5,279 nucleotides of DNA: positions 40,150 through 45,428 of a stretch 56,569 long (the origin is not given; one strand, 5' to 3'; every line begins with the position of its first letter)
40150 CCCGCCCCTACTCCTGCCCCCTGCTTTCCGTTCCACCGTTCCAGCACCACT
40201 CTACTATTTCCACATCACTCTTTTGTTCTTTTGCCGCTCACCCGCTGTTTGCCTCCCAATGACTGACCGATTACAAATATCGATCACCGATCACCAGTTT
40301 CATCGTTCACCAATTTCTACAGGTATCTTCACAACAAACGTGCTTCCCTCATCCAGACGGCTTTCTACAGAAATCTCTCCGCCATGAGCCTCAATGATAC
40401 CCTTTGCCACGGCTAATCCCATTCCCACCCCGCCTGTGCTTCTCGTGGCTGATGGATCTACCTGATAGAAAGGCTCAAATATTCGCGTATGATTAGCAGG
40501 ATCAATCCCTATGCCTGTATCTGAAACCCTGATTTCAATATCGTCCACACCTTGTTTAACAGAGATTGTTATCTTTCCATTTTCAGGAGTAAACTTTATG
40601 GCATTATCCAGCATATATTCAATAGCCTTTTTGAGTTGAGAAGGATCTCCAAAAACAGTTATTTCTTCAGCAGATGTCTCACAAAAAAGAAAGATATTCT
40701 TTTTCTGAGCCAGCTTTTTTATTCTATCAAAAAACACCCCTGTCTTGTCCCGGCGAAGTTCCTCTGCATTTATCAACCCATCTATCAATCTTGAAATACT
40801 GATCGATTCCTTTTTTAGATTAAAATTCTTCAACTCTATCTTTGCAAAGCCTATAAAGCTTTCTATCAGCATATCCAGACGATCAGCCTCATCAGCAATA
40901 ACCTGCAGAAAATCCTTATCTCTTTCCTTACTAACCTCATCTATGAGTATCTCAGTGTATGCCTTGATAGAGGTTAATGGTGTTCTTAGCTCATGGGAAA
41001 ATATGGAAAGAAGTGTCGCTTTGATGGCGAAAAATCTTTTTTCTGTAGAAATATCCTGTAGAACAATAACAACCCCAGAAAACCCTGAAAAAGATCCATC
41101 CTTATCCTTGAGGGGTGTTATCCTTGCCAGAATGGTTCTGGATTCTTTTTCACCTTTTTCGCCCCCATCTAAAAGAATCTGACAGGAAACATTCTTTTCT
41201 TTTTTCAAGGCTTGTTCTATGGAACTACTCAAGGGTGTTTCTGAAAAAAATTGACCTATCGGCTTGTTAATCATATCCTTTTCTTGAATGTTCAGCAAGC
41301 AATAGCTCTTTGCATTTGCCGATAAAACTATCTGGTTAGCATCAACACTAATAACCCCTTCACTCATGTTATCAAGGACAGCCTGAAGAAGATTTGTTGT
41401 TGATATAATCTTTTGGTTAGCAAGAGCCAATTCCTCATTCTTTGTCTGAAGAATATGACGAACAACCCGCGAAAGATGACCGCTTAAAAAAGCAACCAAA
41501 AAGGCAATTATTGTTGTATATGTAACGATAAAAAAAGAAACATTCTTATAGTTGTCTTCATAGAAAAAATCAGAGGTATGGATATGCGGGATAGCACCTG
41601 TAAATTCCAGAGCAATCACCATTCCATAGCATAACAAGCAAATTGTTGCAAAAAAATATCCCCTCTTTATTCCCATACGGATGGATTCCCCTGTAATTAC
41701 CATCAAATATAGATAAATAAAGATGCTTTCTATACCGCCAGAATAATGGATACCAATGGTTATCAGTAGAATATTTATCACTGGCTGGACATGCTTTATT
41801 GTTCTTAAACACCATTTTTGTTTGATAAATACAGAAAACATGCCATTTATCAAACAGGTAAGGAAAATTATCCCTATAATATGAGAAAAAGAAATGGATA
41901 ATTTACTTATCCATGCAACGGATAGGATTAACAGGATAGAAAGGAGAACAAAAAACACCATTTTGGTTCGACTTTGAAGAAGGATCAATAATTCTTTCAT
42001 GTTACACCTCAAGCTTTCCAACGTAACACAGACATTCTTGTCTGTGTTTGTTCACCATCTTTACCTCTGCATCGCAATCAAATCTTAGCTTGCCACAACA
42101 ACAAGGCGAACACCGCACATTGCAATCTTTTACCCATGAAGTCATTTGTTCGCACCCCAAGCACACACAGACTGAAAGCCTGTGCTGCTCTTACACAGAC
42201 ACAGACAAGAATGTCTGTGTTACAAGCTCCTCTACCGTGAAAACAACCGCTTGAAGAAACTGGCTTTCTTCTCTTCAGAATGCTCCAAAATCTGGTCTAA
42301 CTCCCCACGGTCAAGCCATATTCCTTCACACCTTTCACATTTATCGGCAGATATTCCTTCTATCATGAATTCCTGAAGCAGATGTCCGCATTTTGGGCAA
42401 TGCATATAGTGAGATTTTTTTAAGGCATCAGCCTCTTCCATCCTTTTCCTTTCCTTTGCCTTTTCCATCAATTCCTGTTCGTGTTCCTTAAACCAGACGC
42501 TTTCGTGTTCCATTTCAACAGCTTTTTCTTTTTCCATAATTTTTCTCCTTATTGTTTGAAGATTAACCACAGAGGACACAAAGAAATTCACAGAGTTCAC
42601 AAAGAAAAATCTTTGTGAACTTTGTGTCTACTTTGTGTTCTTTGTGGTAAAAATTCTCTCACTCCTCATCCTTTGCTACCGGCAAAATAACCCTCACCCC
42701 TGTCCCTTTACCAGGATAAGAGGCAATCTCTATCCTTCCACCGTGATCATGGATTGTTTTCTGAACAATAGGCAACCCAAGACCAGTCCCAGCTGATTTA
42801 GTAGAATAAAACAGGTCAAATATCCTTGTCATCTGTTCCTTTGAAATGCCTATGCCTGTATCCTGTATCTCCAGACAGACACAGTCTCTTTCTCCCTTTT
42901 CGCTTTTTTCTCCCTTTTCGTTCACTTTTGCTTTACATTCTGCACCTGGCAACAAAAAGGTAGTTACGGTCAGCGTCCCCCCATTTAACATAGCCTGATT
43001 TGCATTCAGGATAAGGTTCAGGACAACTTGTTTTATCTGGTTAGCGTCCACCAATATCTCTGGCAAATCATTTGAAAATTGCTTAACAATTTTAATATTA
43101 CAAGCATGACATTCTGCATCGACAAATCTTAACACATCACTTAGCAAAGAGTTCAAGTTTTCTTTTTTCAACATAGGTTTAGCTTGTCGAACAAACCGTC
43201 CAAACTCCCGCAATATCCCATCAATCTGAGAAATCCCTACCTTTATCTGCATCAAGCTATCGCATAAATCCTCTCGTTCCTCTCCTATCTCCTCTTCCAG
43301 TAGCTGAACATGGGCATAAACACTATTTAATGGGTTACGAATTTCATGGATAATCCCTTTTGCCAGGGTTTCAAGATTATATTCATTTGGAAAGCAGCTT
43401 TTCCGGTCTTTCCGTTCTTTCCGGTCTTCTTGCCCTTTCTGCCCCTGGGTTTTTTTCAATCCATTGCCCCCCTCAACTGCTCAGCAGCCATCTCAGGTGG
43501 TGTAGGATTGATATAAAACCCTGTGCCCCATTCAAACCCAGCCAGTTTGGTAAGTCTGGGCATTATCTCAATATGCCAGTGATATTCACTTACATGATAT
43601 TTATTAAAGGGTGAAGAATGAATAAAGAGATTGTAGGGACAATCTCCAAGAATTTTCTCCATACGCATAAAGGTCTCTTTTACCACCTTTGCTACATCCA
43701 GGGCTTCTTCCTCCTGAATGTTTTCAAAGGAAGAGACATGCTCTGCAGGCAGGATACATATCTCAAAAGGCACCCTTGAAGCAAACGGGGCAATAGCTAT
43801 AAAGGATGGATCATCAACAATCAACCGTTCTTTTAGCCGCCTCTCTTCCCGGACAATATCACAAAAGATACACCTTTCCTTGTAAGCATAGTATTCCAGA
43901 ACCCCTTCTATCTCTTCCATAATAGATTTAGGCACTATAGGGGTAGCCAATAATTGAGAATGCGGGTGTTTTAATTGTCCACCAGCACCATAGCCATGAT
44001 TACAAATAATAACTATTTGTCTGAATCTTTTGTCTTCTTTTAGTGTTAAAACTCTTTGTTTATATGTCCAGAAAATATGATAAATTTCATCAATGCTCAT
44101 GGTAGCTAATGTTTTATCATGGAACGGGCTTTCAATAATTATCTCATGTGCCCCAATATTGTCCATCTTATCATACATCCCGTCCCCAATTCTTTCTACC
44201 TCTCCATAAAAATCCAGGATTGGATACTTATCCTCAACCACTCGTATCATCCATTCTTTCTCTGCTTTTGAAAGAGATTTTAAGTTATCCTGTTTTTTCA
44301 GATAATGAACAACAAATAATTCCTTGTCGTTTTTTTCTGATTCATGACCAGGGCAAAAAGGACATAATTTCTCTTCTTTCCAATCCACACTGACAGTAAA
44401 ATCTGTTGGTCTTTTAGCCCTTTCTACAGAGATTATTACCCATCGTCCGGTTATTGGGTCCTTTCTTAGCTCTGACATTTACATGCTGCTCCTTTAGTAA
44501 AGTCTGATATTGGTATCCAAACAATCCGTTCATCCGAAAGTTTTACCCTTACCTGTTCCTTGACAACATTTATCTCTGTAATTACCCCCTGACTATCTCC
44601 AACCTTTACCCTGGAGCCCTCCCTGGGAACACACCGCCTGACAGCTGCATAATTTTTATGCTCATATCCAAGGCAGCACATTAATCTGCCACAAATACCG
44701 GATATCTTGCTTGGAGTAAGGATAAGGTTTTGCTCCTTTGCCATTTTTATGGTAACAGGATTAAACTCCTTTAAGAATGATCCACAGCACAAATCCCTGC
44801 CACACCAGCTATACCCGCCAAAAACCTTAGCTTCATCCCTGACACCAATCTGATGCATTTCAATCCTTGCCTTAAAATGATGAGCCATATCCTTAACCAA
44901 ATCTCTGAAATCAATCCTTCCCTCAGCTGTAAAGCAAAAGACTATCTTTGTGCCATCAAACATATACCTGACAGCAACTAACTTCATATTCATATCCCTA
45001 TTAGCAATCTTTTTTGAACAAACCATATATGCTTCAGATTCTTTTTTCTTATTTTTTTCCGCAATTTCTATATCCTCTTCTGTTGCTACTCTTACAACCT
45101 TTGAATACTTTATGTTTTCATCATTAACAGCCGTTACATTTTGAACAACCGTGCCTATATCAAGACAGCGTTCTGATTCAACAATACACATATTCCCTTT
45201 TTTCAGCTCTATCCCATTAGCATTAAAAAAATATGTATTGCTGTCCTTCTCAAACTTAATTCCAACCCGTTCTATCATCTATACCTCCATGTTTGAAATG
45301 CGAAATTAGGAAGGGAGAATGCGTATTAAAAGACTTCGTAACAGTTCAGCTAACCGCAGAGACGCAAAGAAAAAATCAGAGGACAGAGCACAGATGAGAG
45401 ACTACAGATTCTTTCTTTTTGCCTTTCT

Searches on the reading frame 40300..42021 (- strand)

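Call 27: search_protein_families(library=pfam, proteins=[window:40300-42021:-], max_evalue=0.001)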
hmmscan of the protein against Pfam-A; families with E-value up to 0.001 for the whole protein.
window:40300-42021:- (573 aa): 6 families
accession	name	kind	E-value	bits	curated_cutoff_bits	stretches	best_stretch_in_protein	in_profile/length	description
PF02518.31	HATPase_c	-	4.1e-31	108.1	26.4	1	458-569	1-110/111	Histidine kinase-, DNA gyrase B-, and HSP90-like ATPase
PF00512.31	HisKA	-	5.2e-16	58.9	26.9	1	334-396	2-64/66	His Kinase A (phospho-acceptor) domain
PF00989.32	PAS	-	1e-07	32.4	22.6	1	211-318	2-110/113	PAS fold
PF13426.13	PAS_9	-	7.3e-07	29.9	27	1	221-325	2-102/103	PAS domain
PF08448.16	PAS_4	-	2.2e-06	28.3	23.1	1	216-328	1-109/110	PAS fold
PF25323.1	6TM_PilS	-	1e-05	25.7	27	1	21-188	22-183/189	PilS-like transmembrane domain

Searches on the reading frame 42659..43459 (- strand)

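Call 53: search_protein_families(library=pfam, proteins=[window:42659-43459:-], max_evalue=0.00001)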
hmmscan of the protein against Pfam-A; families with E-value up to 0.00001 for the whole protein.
window:42659-43459:- (266 aa): 2 families
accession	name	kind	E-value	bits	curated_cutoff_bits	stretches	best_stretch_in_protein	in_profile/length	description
PF02518.31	HATPase_c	-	2.2e-22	80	26.4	1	138-262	2-110/111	Histidine kinase-, DNA gyrase B-, and HSP90-like ATPase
PF00512.31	HisKA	-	3.5e-08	33.8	26.9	1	30-86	3-57/66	His Kinase A (phospho-acceptor) domain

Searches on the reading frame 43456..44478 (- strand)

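Call 60: search_protein_families(library=pfam, proteins=[window:43456-44478:-], max_evalue=0.00001)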
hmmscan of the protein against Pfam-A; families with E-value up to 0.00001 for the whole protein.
window:43456-44478:- (340 aa): 4 families
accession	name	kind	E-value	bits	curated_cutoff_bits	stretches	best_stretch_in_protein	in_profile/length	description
PF01087.27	GalP_UDP_transf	-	7e-17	62.9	22.1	1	3-183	13-184/184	Galactose-1-phosphate uridyl transferase, N-terminal domain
PF02744.22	GalP_UDP_tr_C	-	1.8e-12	47.8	29.2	1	195-310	7-122/165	Galactose-1-phosphate uridyl transferase, C-terminal domain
PF16268.10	DUF4921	-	8.2e-07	28.7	28.5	1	145-334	214-392/425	Domain of unknown function (DUF4921)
PF01230.28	HIT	-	1.2e-06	29.5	21.5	0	215-303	4-92/98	HIT domain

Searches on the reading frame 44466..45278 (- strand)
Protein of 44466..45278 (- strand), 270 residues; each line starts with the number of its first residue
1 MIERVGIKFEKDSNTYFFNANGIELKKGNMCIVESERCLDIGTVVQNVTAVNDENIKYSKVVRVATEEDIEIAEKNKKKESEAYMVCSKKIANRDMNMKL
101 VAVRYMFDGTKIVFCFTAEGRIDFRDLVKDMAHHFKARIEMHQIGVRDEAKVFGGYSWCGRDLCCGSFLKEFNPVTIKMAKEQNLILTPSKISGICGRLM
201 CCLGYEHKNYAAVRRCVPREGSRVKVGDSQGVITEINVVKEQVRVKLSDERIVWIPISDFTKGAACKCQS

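Call 60: search_protein_families(library=pfam, proteins=[window:44466-45278:-], max_evalue=0.00001)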
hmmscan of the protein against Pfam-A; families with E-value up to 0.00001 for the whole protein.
window:44466-45278:- (270 aa): 1 family
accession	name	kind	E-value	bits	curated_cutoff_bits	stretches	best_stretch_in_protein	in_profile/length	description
PF04468.17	PSP1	-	1.4e-33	115.5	27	1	60-144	2-86/86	PSP1 C-terminal conserved region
